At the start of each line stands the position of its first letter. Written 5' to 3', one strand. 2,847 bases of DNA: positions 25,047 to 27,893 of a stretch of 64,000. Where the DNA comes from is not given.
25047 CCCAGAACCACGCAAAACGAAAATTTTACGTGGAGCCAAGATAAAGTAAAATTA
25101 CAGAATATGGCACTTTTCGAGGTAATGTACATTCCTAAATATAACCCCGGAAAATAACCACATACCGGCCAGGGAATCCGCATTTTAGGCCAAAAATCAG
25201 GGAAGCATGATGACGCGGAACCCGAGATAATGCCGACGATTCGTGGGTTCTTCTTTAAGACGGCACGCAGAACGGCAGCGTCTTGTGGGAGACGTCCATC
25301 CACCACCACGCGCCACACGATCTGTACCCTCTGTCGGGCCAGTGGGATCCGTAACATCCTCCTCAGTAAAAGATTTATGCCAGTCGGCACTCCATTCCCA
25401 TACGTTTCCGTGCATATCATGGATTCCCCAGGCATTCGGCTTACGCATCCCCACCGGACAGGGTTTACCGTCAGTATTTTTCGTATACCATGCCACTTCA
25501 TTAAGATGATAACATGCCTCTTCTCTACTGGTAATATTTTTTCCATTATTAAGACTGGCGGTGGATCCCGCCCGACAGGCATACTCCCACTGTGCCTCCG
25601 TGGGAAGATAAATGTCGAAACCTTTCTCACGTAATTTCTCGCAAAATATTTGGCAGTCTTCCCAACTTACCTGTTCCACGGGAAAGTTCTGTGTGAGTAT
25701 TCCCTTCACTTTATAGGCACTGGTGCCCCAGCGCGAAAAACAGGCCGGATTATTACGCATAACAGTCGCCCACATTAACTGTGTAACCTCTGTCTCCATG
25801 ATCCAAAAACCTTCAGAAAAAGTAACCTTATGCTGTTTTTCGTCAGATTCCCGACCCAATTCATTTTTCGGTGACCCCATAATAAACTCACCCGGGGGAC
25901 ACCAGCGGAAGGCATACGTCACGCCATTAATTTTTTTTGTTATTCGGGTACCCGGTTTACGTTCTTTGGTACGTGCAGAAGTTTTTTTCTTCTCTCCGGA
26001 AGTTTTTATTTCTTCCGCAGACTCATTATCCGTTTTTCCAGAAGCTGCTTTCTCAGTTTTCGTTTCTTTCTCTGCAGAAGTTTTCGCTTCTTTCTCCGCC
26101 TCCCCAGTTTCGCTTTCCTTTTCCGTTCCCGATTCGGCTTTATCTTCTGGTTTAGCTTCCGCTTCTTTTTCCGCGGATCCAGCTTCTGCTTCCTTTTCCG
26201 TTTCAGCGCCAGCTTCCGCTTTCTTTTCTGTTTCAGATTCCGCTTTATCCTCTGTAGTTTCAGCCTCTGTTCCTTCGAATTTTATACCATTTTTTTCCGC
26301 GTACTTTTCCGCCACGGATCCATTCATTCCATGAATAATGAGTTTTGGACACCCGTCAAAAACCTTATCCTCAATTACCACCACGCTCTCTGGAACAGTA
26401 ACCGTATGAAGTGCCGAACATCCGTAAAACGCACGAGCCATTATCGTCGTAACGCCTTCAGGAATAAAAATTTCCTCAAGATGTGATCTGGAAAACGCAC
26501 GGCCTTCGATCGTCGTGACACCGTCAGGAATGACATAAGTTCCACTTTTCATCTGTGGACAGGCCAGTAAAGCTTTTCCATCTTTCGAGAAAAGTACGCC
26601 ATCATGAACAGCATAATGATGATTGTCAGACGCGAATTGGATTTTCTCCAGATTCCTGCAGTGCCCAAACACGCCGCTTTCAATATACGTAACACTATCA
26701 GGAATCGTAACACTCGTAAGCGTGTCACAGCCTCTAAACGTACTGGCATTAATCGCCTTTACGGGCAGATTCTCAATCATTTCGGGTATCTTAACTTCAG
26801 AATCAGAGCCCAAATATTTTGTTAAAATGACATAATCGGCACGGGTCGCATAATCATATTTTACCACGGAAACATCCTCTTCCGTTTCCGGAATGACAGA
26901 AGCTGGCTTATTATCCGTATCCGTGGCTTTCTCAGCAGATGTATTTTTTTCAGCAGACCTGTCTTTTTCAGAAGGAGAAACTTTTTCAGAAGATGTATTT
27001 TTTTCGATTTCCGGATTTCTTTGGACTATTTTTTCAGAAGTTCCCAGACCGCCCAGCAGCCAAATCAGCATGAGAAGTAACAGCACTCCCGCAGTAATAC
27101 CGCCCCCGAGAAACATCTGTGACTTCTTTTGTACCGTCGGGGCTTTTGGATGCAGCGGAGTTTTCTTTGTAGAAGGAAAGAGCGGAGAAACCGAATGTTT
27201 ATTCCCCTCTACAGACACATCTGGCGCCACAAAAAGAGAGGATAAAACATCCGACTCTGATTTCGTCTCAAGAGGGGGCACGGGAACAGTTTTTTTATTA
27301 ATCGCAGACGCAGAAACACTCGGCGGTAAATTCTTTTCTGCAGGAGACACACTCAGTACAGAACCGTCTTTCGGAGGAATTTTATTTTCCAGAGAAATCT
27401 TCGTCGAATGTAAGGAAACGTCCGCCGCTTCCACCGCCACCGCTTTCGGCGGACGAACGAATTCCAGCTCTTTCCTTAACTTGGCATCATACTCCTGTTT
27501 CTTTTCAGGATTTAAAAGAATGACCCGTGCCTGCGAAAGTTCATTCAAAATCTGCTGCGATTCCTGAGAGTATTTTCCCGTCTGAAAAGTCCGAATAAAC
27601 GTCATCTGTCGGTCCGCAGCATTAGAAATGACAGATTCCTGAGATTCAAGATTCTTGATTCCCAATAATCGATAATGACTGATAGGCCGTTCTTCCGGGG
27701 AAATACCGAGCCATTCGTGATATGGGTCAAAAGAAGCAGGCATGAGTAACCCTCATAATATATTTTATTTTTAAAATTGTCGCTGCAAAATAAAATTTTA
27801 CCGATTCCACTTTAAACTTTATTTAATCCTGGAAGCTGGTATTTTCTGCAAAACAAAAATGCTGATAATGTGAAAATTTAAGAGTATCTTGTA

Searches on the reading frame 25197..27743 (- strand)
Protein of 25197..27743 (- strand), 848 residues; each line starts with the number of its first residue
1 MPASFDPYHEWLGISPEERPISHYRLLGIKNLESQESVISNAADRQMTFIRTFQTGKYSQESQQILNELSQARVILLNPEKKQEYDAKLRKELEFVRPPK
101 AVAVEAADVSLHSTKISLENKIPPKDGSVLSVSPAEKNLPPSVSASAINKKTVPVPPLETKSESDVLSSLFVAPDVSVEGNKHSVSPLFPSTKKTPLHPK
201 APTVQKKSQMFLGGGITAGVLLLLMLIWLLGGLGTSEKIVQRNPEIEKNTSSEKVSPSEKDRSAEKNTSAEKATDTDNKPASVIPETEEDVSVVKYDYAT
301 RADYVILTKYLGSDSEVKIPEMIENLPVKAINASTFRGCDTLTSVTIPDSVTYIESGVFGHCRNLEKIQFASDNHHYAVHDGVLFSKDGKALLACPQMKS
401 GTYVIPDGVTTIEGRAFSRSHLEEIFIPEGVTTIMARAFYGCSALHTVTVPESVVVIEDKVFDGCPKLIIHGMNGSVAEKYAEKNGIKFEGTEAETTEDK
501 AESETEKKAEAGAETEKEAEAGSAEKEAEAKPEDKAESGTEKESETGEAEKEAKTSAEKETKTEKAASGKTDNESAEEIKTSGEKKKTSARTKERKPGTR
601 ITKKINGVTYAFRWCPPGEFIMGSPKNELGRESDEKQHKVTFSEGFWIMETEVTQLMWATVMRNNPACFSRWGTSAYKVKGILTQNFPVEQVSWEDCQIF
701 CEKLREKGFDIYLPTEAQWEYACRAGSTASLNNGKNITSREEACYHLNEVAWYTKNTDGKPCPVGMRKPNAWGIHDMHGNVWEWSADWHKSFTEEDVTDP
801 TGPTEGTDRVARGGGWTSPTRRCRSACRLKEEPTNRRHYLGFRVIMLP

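Call 28: search_protein_families(library=pfam, proteins=[window:25197-27743:-], max_evalue=0.00001)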
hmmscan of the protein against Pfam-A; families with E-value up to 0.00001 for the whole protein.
window:25197-27743:- (848 aa): 2 families
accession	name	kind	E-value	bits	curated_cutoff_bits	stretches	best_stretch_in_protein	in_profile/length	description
PF03781.23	FGE-sulfatase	-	9.8e-42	143.8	23.3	1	615-845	8-254/255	Sulfatase-modifying factor enzyme 1-like domain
PF13306.12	LRR_5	-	8.6e-25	87.5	27.7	2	404-468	17-81/127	BspA type Leucine rich repeat region (6 copies)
